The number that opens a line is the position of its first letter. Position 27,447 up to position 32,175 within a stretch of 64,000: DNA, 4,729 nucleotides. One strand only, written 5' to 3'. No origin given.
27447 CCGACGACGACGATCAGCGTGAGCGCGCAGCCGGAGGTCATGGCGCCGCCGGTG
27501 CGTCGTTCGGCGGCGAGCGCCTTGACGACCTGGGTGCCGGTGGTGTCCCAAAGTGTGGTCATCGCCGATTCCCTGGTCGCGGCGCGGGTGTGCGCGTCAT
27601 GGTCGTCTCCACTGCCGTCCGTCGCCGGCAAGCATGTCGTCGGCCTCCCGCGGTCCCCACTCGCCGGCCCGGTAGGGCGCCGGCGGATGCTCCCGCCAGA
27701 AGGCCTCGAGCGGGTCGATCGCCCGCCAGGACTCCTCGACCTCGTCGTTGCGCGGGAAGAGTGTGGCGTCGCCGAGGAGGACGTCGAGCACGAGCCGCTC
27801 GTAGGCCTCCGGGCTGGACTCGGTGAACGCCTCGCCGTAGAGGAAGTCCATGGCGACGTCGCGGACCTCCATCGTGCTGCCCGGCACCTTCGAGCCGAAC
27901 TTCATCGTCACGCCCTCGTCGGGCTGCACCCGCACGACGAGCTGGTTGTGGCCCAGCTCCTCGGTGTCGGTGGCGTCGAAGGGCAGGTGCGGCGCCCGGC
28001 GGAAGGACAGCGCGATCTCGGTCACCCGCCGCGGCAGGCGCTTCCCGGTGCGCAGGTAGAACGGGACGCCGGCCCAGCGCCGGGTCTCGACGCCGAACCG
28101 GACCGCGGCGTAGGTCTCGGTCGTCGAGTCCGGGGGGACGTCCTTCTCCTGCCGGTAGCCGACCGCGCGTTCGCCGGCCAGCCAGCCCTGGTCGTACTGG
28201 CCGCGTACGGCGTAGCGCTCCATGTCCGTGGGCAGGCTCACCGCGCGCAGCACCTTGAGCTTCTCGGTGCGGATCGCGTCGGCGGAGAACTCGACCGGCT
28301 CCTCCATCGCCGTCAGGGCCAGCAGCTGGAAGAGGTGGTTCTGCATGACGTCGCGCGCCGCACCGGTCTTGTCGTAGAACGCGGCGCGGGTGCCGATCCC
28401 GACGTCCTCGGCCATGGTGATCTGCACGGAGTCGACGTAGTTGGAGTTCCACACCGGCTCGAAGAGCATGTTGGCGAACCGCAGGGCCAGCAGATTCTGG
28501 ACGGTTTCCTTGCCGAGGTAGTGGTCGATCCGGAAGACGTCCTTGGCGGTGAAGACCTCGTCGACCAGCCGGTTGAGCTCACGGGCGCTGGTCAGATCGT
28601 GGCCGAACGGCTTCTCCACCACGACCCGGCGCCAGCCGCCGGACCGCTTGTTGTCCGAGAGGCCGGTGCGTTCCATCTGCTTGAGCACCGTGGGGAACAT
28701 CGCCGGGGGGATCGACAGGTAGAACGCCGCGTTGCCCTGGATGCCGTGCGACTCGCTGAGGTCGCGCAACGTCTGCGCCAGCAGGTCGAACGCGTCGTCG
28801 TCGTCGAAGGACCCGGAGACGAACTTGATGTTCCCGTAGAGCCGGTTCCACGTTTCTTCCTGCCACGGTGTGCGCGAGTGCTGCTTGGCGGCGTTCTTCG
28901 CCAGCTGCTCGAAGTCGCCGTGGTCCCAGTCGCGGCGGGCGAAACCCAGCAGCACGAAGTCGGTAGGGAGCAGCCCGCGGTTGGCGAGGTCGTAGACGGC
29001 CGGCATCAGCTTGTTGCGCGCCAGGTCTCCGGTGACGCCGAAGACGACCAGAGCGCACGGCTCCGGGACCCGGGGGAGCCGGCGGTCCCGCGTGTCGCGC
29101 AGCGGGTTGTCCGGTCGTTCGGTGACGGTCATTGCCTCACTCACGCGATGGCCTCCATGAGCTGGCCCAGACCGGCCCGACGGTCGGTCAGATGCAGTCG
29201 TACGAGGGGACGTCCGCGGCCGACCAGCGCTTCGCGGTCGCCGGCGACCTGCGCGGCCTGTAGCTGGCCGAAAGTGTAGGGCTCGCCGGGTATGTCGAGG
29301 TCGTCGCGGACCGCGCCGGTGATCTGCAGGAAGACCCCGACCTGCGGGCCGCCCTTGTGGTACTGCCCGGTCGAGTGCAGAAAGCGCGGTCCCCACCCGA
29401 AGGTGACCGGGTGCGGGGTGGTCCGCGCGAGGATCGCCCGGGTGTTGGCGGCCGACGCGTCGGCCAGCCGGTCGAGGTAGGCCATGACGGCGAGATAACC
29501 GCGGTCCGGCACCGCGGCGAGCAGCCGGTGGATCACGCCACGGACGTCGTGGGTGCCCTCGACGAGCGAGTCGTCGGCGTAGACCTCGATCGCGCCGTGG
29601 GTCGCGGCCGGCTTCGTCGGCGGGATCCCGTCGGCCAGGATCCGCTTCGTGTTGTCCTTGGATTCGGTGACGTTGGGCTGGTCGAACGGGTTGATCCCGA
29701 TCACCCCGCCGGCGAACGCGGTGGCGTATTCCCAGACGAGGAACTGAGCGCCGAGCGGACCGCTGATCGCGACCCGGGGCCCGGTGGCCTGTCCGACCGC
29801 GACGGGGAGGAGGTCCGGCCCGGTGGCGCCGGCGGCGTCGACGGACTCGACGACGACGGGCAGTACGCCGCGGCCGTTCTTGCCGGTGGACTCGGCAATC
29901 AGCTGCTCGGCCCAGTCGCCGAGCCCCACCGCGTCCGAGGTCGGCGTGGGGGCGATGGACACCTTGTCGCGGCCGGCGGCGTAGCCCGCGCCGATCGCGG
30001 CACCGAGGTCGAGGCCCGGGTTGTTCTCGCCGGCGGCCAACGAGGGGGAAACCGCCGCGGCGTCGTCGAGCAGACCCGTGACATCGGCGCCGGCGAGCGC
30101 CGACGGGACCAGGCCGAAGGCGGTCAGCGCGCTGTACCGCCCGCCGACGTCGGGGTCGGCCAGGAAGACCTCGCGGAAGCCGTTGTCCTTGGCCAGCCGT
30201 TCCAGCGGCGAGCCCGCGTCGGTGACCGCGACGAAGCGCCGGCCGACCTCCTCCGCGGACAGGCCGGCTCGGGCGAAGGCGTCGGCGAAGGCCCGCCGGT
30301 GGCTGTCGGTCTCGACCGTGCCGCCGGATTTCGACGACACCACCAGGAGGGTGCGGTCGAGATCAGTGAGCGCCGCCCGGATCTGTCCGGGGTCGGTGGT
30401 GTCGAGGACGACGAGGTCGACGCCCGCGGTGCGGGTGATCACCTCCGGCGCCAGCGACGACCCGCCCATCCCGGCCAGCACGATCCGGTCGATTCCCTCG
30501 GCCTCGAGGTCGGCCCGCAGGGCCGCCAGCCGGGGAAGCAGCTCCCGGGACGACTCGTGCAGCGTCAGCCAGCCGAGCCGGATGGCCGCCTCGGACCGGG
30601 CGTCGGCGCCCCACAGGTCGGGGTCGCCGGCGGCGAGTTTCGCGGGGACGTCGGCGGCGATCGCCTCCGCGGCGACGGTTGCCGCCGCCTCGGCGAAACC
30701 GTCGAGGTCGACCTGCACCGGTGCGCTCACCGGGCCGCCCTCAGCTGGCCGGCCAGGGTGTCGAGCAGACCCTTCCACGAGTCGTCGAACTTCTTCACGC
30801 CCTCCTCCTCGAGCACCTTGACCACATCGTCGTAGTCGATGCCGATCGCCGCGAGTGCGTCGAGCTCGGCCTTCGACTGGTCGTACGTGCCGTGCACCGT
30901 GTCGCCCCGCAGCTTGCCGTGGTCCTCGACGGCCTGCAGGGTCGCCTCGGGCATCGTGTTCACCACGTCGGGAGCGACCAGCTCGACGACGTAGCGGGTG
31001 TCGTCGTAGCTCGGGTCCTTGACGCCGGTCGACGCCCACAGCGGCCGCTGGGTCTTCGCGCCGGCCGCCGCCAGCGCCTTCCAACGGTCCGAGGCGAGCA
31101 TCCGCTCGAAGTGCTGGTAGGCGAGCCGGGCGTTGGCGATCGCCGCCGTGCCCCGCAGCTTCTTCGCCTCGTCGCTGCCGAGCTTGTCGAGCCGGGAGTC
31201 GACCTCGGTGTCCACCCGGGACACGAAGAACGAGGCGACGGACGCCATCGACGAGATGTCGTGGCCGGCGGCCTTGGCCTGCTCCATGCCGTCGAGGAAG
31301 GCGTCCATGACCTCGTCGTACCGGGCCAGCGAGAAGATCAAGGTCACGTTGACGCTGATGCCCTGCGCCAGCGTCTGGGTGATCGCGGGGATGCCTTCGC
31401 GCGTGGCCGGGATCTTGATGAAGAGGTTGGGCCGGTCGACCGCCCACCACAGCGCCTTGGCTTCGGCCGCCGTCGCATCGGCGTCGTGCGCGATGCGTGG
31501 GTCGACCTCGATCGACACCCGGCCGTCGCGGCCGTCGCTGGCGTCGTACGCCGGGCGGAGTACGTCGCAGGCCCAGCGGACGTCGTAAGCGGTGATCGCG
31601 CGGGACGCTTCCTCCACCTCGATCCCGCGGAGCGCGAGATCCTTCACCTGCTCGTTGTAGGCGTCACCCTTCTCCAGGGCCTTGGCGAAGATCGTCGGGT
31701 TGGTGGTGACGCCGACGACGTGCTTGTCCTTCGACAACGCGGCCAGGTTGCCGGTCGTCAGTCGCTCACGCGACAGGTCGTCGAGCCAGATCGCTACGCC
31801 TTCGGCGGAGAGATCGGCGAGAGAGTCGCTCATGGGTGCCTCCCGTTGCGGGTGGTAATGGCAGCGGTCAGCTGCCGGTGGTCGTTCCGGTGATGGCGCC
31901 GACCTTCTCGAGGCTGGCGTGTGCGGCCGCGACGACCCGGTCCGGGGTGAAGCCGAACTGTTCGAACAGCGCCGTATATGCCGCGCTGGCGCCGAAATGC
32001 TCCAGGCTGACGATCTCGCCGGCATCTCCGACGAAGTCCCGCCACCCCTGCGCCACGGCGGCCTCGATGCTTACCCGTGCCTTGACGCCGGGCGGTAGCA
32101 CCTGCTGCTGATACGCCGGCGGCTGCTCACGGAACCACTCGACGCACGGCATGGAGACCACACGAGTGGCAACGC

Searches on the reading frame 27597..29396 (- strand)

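Call 5: search_protein_families(library=pfam, proteins=[window:27597-29396:-], max_evalue=0.01)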
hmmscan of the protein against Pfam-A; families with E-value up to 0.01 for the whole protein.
window:27597-29396:- (599 aa): 2 families
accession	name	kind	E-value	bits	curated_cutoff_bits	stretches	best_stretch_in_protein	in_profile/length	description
PF02781.21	G6PD_C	-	1.6e-120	402.1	27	1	303-597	1-296/296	Glucose-6-phosphate dehydrogenase, C-terminal domain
PF00479.28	G6PD_N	-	1.1e-61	209.1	22.1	1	117-301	1-183/183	Glucose-6-phosphate dehydrogenase, NAD binding domain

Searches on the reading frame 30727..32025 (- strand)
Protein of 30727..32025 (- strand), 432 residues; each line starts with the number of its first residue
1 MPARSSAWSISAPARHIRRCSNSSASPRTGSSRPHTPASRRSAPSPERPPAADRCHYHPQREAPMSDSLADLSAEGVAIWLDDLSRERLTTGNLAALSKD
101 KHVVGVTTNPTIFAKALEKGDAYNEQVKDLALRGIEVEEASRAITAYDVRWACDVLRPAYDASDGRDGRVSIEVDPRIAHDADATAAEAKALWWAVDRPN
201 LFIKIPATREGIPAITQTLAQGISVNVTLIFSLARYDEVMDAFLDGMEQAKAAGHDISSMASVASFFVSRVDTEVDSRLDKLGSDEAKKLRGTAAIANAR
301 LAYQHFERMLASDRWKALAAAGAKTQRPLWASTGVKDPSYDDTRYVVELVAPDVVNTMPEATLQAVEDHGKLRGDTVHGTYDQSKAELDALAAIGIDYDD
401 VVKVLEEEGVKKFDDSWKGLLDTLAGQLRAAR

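Call 5: search_protein_families(library=pfam, proteins=[window:30727-32025:-], max_evalue=0.01)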
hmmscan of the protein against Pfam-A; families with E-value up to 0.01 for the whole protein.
window:30727-32025:- (432 aa): 1 family
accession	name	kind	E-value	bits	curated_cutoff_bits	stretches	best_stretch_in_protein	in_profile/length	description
PF00923.25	TAL_FSA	-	2.8e-83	280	27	1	79-423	1-284/285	Transaldolase/Fructose-6-phosphate aldolase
